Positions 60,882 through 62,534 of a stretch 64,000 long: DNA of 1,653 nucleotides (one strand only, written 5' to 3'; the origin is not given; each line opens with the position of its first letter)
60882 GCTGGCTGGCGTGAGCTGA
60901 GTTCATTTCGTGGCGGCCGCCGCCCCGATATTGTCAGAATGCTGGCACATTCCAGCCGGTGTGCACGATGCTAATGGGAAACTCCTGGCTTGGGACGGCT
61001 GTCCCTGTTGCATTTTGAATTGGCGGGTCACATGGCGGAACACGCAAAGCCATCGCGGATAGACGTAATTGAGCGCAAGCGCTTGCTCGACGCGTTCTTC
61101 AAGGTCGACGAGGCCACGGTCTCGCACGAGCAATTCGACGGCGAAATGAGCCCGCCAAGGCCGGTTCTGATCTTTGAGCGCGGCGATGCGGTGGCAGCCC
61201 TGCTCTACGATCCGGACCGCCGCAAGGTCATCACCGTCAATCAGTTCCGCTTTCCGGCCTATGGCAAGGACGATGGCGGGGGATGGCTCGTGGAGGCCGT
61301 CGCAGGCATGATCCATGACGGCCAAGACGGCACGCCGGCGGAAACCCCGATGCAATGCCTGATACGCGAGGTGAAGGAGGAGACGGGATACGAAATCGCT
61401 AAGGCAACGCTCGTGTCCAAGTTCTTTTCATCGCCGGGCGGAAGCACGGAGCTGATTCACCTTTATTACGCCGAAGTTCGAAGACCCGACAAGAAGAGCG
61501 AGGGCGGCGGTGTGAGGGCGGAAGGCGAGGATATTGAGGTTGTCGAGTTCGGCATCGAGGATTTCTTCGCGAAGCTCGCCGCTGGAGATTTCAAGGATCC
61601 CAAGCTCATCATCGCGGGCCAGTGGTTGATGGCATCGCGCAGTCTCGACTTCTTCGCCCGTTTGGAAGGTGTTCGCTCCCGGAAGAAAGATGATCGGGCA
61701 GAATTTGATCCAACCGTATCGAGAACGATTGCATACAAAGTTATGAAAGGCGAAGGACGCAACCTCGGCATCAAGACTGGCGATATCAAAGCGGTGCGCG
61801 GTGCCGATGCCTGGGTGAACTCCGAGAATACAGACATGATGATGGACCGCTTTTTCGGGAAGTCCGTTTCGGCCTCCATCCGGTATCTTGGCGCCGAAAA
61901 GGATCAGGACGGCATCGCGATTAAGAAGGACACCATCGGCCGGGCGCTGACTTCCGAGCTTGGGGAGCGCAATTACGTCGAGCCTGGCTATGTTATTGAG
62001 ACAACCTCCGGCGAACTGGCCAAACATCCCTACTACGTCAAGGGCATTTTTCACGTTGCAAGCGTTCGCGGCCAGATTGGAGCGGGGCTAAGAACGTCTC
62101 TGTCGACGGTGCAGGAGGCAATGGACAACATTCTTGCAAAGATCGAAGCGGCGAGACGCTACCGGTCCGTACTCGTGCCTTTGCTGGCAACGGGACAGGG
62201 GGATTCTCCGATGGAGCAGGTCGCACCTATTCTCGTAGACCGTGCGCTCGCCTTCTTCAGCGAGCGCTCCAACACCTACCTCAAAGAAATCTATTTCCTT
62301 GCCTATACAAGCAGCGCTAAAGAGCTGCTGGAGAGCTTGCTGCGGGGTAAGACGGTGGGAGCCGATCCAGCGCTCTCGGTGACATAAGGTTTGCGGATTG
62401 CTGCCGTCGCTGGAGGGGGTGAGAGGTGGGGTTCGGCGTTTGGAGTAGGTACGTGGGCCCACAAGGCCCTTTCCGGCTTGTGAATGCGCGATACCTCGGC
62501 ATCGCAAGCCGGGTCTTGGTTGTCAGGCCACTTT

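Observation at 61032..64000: Candidate two-gene conflict system: NUDIX-Macro plus membrane patatin phospholipase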

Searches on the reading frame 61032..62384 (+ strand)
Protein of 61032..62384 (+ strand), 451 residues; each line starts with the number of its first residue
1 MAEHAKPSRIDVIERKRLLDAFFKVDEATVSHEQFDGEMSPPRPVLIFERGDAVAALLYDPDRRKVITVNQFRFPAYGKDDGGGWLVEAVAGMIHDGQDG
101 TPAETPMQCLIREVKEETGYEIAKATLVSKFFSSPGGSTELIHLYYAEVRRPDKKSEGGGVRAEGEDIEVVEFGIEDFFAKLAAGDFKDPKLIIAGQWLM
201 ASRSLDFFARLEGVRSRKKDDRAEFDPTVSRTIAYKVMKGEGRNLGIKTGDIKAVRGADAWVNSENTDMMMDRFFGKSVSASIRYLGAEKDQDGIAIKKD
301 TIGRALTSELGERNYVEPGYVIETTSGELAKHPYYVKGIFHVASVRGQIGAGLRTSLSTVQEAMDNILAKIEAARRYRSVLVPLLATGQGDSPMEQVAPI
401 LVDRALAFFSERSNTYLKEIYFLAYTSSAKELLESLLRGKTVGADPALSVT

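Call 7: search_protein_families(library=pfam, proteins=[window:61032-62384:+], max_evalue=0.1)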
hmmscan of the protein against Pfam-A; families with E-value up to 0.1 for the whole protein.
window:61032-62384:+ (451 aa): 2 families
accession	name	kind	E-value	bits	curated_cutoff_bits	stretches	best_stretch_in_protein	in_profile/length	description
PF00293.34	NUDIX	-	1.8e-10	41.4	21.1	1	50-181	2-119/134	NUDIX domain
PF01661.27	Macro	-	7.7e-05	23.1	22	1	301-400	21-117/118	Macro domain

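Call 8: search_protein_families(library=padloc, proteins=[window:61032-62384:+], max_evalue=0.1)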
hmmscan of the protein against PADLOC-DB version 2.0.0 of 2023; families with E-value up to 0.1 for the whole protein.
window:61032-62384:+ (451 aa): 2 families
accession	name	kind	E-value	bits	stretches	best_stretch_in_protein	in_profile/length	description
PDLC04899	PDC-S07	-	0.00046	17.8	1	102-133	44-75/135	-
PDLC00414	ThsA1|ThsA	-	0.013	12.8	1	303-394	146-237/292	Macro domain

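Call 9: search_protein_families(library=ncbifam, proteins=[window:61032-62384:+], max_evalue=0.1)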
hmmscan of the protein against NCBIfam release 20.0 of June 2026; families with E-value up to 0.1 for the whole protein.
window:61032-62384:+ (451 aa): 10 families
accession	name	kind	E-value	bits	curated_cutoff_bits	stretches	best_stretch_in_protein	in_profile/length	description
TIGR00052.1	TIGR00052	subfamily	3.2e-33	114.9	79.55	1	11-199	4-186/188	nudix-type nucleoside diphosphatase, YffH/AdpP family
NF008003.0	PRK10729.1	equivalog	1.2e-28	99.8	248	1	9-200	15-198/210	ADP-ribose diphosphatase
NF011585.0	PRK15009.1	equivalog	1.3e-27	96.7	234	1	9-204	4-189/191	GDP-mannose pyrophosphatase NudK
NF001660.0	PRK00431.1-1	equivalog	1.9e-05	24.3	271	1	350-438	87-172/177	O-acetyl-ADP-ribose deacetylase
NF008736.0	PRK11762.1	equivalog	0.00055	19.5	169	1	102-195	85-173/186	ADP compounds hydrolase NudE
TIGR00586.1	mutt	equivalog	0.0056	16.7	97.9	1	102-131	43-72/129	8-oxo-dGTP diphosphatase MutT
NF008044.0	PRK10776.1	equivalog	0.0099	15.8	148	1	103-131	43-71/130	8-oxo-dGTP diphosphatase MutT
TIGR02705.1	nudix_YtkD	equivalog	0.014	14.9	154.4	1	97-150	51-104/156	RNA deprotection pyrophosphohydrolase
NF003163.0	PRK04143.1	equivalog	0.035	13.5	272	0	366-438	191-261/265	protein-ADP-ribose hydrolase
NF001664.0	PRK00431.1-6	equivalog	0.066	12.6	200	0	372-438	108-170/173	O-acetyl-ADP-ribose deacetylase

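Call 28: search_solved_structures(query=window:61032-62384:+, max_evalue=0.01, show_alignments=3)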
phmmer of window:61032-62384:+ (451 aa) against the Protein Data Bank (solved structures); distinct sequences matched with E-value up to 0.01: 25.
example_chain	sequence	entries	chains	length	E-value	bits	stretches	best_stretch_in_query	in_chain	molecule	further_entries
1viu_A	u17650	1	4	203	2.7e-25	92.2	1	9-206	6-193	ADP-ribose pyrophosphatase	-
3o52_A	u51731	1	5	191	4e-25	91.7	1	9-206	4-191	GDP-mannose pyrophosphatase nudK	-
3o61_A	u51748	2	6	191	2.6e-24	89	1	9-206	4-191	GDP-mannose pyrophosphatase nudK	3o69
3o6z_A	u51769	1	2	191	4.3e-24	88.2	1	9-206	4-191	GDP-mannose pyrophosphatase nudK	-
9dua_A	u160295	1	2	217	2.7e-22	82.3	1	9-200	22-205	ADP-ribose pyrophosphatase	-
9b1z_A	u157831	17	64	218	2.8e-22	82.3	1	9-200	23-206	ADP-ribose pyrophosphatase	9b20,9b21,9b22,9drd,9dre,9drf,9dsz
1g0s_A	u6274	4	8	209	5.8e-21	78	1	9-201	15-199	HYPOTHETICAL 23.7 KDA PROTEIN IN ICC-TOLC INTERGENIC REGION | ADP-ribose pyrophosphatase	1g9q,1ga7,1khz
1viq_A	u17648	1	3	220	8.1e-20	74.2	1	9-201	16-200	ADP-ribose pyrophosphatase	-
8zr8_A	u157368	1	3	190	5.5e-11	45.1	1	52-205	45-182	Methanol dehydrogenase activator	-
9jax_E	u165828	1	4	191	1.6e-10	43.5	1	52-205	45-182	ADP-ribose pyrophosphatase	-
8wv3_A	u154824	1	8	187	1.6e-10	43.5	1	52-205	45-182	ADP-ribose pyrophosphatase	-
3q91_A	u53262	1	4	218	4.3e-07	32.3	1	83-191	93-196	Uridine diphosphate glucose pyrophosphatase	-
9gem_A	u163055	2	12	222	5.1e-07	32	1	83-191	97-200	Uridine diphosphate glucose pyrophosphatase NUDT14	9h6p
8otv_A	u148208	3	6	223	5.2e-07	32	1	83-191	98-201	Uridine diphosphate glucose pyrophosphatase NUDT14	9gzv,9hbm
3ac9_A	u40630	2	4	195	7.5e-05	24.9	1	66-184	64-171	ADP-sugar pyrophosphatase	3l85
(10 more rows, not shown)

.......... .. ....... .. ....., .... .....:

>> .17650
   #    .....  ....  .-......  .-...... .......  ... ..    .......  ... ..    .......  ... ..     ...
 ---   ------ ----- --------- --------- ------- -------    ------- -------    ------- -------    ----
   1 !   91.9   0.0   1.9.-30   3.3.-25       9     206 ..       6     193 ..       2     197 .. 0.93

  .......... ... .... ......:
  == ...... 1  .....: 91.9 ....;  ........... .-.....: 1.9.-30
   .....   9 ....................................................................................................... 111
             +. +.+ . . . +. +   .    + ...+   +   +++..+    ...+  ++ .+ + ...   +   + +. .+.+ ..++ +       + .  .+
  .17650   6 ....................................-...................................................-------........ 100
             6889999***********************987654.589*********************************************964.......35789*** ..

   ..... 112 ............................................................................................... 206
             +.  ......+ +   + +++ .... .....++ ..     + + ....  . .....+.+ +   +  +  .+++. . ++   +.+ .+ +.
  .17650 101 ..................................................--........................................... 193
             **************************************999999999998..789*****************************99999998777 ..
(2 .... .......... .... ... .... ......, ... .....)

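Call 29: find_homologous_proteins(query=window:61032-62384:+)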
Query window:61032-62384:+ (451 aa): 544 proteins with E <= 0.001 among 8000 candidates; the best 120 are listed.
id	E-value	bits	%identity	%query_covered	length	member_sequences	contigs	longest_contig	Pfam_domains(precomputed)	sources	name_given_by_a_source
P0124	1.8e-277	938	98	96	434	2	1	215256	PF00293.35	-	-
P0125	1.2e-184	632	66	98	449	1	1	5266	PF00293.35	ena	-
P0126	1.5e-166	573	61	99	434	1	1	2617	PF00293.35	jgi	-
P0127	2.5e-165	568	60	99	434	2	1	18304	PF00293.35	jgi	jgi:nudix-type nucleoside diphosphatase (YffH/AdpP family)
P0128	1.4e-163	563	60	98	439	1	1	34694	PF00293.35,PF01661.28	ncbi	-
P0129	7.7e-163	560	60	99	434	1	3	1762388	PF00293.35,PF01661.28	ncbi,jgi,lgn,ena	ncbi:MAG: NUDIX domain-containing protein [Rhodomicrobium sp.]|jgi:ADP-ribose pyrophosphatase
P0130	1.5e-161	556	61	97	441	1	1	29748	PF00293.35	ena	-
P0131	3.5e-161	555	60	98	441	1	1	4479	PF00293.35,PF01661.28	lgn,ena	-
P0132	3.5e-160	552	61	97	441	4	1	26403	PF00293.35,PF01661.28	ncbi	ncbi:MAG: NUDIX domain-containing protein [Rhodomicrobium sp.]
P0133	5.3e-160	551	60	97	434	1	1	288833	PF00293.35,PF01661.28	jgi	jgi:nudix-type nucleoside diphosphatase (YffH/AdpP family)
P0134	6.2e-160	551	60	96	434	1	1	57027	PF00293.35,PF01661.28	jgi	jgi:nudix-type nucleoside diphosphatase (YffH/AdpP family)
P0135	1.3e-159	550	60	96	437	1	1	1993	PF00293.35,PF01661.28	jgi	jgi:nudix-type nucleoside diphosphatase (YffH/AdpP family)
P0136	5.2e-159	548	60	96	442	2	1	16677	PF00293.35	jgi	jgi:ADP-ribose pyrophosphatase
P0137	7.6e-159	547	61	97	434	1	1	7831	PF00293.35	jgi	jgi:ADP-ribose pyrophosphatase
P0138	2.0e-158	546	59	97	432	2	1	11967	PF00293.35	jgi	jgi:nudix-type nucleoside diphosphatase (YffH/AdpP family)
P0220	1.4e-110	388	45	98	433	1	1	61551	PF00293.35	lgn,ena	-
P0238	1.8e-101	358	44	95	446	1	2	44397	PF00293.35,PF01661.28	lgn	-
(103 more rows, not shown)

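Call 48: predict_structure(alignment_id=A2)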
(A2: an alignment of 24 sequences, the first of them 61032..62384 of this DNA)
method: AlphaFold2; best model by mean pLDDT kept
length: 451 residues; sequences in the alignment: 24
mean_pLDDT: 80.3   pTM: 0.56
mean pLDDT of the five models: 80.3, 79.4, 78.0, 76.4, 73.1
residues with pLDDT >= 90: 154; 70-90: 201; 50-70: 61; < 50: 35
segments of 3 or more residues with pLDDT < 50: 1-3, 204-225, 448-451
pLDDT, mean of each block of 10 residues (from residue 1): 61 82 75 83 77 91 88 61 80 80 84 94 88 64 91 86 82 86 85 88 48 33 56 82 87 90 85 60 90 86 92 85 96 95 76 81 97 97 77 83 94 91 80 82 50 42
secondary structure, 60 per line:
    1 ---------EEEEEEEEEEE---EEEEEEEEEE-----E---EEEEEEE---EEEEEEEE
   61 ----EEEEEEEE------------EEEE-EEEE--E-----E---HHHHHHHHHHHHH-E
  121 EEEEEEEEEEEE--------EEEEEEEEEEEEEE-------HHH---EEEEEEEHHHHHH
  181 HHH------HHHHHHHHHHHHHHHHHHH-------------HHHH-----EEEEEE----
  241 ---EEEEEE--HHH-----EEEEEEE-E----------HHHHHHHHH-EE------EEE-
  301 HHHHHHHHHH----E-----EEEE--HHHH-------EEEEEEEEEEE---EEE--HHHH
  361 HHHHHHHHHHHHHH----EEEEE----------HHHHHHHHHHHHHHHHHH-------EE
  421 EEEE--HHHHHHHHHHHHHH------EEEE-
elements in order: E10-20 E24-33 E43-49 E53-60 E65-72 E85-88 E90-93 H106-118 E120-132 E141-154 E168-174 H175-183 H190-208 H222-225 E231-236 E244-249 E260-266 H279-287 E297-299 H301-310 E321-324 H327-330 E338-348 E352-354 H357-374 E379-383 H394-411 E419-424 H427-440 E447-450

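Call 51: fold_search(model_id=the predicted structure, library=pdb)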
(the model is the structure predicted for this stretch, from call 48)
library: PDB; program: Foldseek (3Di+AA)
matches with E <= 10: 1008; with E <= 0.001: 500
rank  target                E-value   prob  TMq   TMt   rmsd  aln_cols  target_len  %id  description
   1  9dtc_B                8.0e-20  1.00  0.38  0.82   2.3       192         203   34  Crystal structure of ADP-ribose diphosphatase from Klebsiella pneumoniae (ADP Ribose bound, orthrhombic form2) (released 2024-10-09)
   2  9b21_A                9.6e-20  1.00  0.39  0.82   4.4       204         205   32  Crystal structure of ADP-ribose diphosphatase from Klebsiella pneumoniae (ADP Ribose bound, Orthorhombic P form) (released 2024-03-27)
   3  3o61_D                1.1e-19  1.00  0.38  0.87   2.5       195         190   31  Structure of the E100A E.coli GDP-mannose hydrolase (yffh) in complex with GDP-mannose and Mg++ (released 2011-05-11)
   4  9b22_A                1.4e-19  1.00  0.38  0.81   2.3       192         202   34  Crystal structure of ADP-ribose diphosphatase from Klebsiella pneumoniae (ADP Ribose and AMP bound) (released 2024-03-27)
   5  9drd_D                1.4e-19  1.00  0.39  0.82   3.7       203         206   32  Crystal structure of ADP-ribose diphosphatase from Klebsiella pneumoniae (Apo, monoclinic P form 2) (released 2024-10-02)
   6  9drd_B                1.8e-19  1.00  0.39  0.82   3.7       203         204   32  Crystal structure of ADP-ribose diphosphatase from Klebsiella pneumoniae (Apo, monoclinic P form 2) (released 2024-10-02)
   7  9b1z_A                2.0e-19  1.00  0.39  0.83   3.7       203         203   32  Crystal structure of ADP-ribose diphosphatase from Klebsiella pneumoniae (Apo) (released 2024-03-27)
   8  9b21_B                2.3e-19  1.00  0.38  0.82   2.3       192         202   34  Crystal structure of ADP-ribose diphosphatase from Klebsiella pneumoniae (ADP Ribose bound, Orthorhombic P form) (released 2024-03-27)
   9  9b20_B                2.5e-19  1.00  0.39  0.84   2.2       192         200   34  Crystal structure of ADP-ribose diphosphatase from Klebsiella pneumoniae (AMP bound) (released 2024-03-27)
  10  3o69_B                3.0e-19  1.00  0.39  0.90   2.0       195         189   30  Structure of the E100A E.coli GDP-mannose hydrolase (yffh) in complex with Mg++ (released 2011-05-11)
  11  9du6_A                3.0e-19  1.00  0.37  0.82   3.9       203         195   31  Crystal structure of ADP-ribose diphosphatase from Klebsiella pneumoniae (ATP bound) (released 2024-10-16)
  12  9dt8_B                4.8e-19  1.00  0.38  0.82   4.4       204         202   32  Crystal structure of ADP-ribose diphosphatase from Klebsiella pneumoniae (ADP bound, Orthorhombic P) (released 2024-10-09)
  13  9dre_C                6.4e-19  1.00  0.37  0.81   2.4       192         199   33  Crystal structure of ADP-ribose diphosphatase from Klebsiella pneumoniae (ADP bound, P21 form) (released 2024-10-02)
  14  9dt6_E                8.5e-19  1.00  0.38  0.79   3.9       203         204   32  Crystal structure of ADP-ribose diphosphatase from Klebsiella pneumoniae (CMP bound, P21 form) (released 2024-10-09)
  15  3o6z_B                9.5e-19  1.00  0.39  0.90   2.0       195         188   30  Structure of the D152A E.coli GDP-mannose hydrolase (yffh) in complex with Mg++ (released 2011-05-11)
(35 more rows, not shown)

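Call 71: find_encoding_contigs(protein=P0220, flank=6000, max_places=1)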
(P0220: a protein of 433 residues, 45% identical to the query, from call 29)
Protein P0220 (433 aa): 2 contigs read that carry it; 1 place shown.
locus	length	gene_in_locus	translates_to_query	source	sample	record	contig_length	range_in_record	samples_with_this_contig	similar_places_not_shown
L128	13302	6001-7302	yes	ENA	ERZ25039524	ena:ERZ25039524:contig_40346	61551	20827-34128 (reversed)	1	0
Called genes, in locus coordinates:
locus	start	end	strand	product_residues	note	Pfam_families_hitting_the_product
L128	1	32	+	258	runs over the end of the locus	PF02737:3HCDH_N, PF00725:3HCDH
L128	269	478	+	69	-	PF13400:Tad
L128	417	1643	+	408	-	-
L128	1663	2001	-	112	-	PF00226:DnaJ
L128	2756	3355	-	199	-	-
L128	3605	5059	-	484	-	PF00370:FGGY_N, PF02782:FGGY_C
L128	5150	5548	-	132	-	PF01850:PIN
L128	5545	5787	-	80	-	-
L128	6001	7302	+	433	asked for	PF00293:NUDIX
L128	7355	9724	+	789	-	-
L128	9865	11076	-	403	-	PF00106:adh_short, PF13561:adh_short_C2, PF02152:FolB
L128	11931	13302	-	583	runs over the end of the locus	PF13676:TIR_2, PF03781:FGE-sulfatase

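Call 72: find_encoding_contigs(protein=P0238, flank=6000, max_places=1)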
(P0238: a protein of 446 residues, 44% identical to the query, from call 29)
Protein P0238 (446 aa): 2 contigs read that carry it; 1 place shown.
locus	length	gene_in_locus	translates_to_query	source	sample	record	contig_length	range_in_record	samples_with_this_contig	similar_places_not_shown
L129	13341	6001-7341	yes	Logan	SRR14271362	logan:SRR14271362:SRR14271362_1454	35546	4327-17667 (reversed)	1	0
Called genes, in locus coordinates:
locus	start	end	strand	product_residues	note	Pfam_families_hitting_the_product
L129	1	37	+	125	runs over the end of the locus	-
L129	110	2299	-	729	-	PF14742:GDE_N_bis, PF06202:GDE_C (faint), PF22422:MGH1-like_GH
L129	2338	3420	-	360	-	PF13439:Glyco_transf_4, PF13579:Glyco_trans_4_4 (weak), PF00534:Glycos_transf_1, PF13692:Glyco_trans_1_4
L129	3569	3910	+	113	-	-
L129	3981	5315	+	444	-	PF22807:TrAA12, PF23500:DUF7133, PF07995:GSDH, PF22807:TrAA12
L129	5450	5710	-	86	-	-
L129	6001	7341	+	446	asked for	PF00293:NUDIX, PF01661:Macro (weak)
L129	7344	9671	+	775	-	-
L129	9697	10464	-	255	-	PF00106:adh_short, PF08659:KR, PF13561:adh_short_C2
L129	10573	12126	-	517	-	PF13520:AA_permease_2, PF00324:AA_permease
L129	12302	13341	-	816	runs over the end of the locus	PF00890:FAD_binding_2 (faint), PF01266:DAO, PF07992:Pyr_redox_2 (faint), PF13450:NAD_binding_8 (faint), PF13738:Pyr_redox_3 (faint), PF16350:FAO_M, PF01571:GCV_T, PF08669:GCV_T_C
